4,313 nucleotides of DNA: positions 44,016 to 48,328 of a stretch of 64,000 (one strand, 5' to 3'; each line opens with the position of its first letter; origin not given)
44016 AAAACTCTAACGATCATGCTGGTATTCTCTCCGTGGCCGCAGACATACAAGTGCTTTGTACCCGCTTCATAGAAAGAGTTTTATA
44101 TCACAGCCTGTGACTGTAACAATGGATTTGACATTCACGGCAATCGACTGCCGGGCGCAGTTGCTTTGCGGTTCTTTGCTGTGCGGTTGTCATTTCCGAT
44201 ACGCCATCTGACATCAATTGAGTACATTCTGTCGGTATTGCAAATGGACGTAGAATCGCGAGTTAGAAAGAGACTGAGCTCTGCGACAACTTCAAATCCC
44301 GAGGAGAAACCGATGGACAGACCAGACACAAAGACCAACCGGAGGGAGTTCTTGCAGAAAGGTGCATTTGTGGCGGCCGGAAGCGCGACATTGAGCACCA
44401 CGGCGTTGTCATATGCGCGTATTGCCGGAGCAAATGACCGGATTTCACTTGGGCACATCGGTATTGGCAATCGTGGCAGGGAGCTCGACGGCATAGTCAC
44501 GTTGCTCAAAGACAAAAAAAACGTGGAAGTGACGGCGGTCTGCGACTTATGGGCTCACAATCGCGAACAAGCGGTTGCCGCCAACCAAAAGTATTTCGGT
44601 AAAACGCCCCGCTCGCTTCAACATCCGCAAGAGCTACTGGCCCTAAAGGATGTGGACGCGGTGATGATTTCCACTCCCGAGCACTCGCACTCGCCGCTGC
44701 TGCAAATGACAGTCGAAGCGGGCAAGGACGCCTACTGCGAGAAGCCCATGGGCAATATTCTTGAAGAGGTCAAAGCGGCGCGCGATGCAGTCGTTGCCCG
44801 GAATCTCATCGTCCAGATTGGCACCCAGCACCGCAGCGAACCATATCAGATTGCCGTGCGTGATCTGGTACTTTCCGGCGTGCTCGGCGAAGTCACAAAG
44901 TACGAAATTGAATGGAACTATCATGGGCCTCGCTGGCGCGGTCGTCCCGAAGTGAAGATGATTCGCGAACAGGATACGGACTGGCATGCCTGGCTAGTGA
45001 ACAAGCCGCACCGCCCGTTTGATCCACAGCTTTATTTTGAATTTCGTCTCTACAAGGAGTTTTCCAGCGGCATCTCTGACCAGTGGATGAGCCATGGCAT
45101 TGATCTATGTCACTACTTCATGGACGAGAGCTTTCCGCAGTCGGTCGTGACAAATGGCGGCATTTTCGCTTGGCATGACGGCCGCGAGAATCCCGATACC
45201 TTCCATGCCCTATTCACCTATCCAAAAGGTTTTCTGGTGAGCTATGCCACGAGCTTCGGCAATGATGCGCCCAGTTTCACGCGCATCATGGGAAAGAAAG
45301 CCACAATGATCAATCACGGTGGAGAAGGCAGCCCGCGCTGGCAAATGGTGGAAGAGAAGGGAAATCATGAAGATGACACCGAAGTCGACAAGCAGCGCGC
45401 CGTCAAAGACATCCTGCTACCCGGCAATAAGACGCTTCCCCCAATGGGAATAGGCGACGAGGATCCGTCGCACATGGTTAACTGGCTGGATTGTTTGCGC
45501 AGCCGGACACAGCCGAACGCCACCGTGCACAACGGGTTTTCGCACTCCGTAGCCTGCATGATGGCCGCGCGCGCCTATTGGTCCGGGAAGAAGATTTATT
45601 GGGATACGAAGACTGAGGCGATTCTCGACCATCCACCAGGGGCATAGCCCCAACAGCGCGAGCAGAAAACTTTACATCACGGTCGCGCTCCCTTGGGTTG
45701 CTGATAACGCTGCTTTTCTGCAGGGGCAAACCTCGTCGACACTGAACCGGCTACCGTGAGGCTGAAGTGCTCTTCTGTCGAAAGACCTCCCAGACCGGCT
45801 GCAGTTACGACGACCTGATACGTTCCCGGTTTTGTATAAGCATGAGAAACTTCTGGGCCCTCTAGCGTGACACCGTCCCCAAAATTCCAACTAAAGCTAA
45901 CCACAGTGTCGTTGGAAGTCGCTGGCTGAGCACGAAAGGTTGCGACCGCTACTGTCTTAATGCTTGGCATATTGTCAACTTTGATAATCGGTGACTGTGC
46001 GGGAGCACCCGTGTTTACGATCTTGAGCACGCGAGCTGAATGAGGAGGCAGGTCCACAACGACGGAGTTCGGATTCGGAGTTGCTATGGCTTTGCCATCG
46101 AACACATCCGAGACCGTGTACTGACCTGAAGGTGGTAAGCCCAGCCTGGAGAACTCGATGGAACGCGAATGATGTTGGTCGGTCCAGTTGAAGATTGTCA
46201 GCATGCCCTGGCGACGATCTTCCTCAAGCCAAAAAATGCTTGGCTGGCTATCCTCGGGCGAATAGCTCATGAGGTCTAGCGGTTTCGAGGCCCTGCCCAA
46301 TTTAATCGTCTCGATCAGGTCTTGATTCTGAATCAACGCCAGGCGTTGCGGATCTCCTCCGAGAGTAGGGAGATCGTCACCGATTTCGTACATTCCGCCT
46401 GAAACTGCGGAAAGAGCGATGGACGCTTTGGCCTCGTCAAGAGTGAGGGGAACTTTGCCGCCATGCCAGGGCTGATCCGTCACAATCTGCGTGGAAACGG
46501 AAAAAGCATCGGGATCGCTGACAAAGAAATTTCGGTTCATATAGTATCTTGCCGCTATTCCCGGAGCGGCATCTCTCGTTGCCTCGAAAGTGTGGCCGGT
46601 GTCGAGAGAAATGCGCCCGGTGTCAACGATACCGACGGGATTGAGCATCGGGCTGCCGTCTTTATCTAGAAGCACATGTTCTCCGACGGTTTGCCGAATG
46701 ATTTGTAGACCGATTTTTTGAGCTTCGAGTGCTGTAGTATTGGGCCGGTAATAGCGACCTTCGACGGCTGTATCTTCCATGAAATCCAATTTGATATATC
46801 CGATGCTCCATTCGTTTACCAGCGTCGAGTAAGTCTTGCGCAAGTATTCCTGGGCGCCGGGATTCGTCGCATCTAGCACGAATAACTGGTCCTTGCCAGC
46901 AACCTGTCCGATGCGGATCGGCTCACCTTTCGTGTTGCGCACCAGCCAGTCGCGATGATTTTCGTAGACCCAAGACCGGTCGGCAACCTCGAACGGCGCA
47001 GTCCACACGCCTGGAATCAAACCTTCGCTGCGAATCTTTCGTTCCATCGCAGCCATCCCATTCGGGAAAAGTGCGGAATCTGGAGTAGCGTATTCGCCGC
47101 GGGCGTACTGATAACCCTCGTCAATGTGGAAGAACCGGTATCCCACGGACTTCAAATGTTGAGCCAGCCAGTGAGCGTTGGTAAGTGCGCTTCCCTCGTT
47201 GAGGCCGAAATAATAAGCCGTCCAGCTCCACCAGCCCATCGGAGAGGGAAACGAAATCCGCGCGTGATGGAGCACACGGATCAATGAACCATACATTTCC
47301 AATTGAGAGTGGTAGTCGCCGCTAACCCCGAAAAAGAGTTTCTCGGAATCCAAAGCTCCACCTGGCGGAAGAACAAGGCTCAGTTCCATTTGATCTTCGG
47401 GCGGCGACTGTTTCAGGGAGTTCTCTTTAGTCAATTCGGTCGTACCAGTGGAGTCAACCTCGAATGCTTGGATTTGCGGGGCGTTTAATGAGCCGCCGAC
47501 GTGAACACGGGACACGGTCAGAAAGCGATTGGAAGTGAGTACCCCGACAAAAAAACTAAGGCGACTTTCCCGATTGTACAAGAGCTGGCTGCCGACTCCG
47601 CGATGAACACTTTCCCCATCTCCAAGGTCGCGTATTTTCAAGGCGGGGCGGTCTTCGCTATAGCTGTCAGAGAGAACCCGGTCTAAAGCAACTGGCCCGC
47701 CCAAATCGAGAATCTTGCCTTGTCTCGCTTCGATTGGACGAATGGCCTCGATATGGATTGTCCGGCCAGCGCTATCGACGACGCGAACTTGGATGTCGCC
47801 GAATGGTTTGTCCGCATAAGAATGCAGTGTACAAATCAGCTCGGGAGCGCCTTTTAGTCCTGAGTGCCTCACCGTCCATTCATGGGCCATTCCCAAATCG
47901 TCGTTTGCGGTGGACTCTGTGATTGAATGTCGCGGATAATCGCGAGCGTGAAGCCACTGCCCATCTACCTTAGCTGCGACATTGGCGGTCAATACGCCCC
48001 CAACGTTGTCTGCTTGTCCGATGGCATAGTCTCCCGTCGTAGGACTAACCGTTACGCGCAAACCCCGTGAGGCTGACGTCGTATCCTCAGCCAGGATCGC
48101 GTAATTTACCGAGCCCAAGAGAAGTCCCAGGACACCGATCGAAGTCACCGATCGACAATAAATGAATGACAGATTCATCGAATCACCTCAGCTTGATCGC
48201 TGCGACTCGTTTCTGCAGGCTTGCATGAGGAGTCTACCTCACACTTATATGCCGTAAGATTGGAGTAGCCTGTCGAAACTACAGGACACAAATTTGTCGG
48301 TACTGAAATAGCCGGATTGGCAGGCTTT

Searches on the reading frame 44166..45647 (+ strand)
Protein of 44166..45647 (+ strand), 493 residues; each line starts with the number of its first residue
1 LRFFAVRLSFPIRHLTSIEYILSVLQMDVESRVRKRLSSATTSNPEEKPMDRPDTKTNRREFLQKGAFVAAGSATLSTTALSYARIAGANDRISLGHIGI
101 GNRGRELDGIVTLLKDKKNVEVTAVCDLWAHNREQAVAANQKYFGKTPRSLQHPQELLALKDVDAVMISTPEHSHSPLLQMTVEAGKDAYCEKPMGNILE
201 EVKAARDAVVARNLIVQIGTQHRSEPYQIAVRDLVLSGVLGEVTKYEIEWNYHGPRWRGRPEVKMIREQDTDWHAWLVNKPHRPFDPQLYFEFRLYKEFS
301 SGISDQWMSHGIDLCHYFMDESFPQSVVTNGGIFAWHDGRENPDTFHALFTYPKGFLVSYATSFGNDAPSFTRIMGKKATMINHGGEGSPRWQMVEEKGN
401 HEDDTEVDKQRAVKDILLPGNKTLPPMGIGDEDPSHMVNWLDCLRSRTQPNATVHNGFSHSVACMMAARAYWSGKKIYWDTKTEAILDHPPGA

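Call 12: search_protein_families(library=pfam, proteins=[window:44166-45647:+], max_evalue=0.00001)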
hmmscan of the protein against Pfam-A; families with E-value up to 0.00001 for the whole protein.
window:44166-45647:+ (493 aa): 3 families
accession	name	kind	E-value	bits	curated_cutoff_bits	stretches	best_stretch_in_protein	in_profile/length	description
PF02894.22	GFO_IDH_MocA_C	-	9.7e-13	48.8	22.9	1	284-467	22-206/218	Oxidoreductase family, C-terminal alpha/beta domain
PF01408.29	GFO_IDH_MocA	-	7.1e-12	46.5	24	1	97-219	5-119/120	Oxidoreductase family, NAD-binding Rossmann fold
PF22725.1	GFO_IDH_MocA_C3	-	3.9e-11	43.5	27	1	292-381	34-123/124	GFO/IDH/MocA C-terminal domain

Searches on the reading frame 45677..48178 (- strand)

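Call 12: search_protein_families(library=pfam, proteins=[window:45677-48178:-], max_evalue=0.00001)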
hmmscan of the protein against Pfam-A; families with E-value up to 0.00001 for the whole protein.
window:45677-48178:- (833 aa): 4 families
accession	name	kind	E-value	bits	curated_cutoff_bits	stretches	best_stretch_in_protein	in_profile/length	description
PF18911.6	PKD_4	-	3.2e-15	56.4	27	1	729-804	3-80/85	PKD domain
PF02065.24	Melibiase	-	5e-14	52.5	27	1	308-468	37-193/347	Melibiase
PF00801.26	PKD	-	1.3e-12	48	23.5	1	746-801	17-73/80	PKD domain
PF17801.7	Melibiase_C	-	8.4e-06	26.2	22.9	0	660-720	18-71/71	Alpha galactosidase C-terminal beta sandwich domain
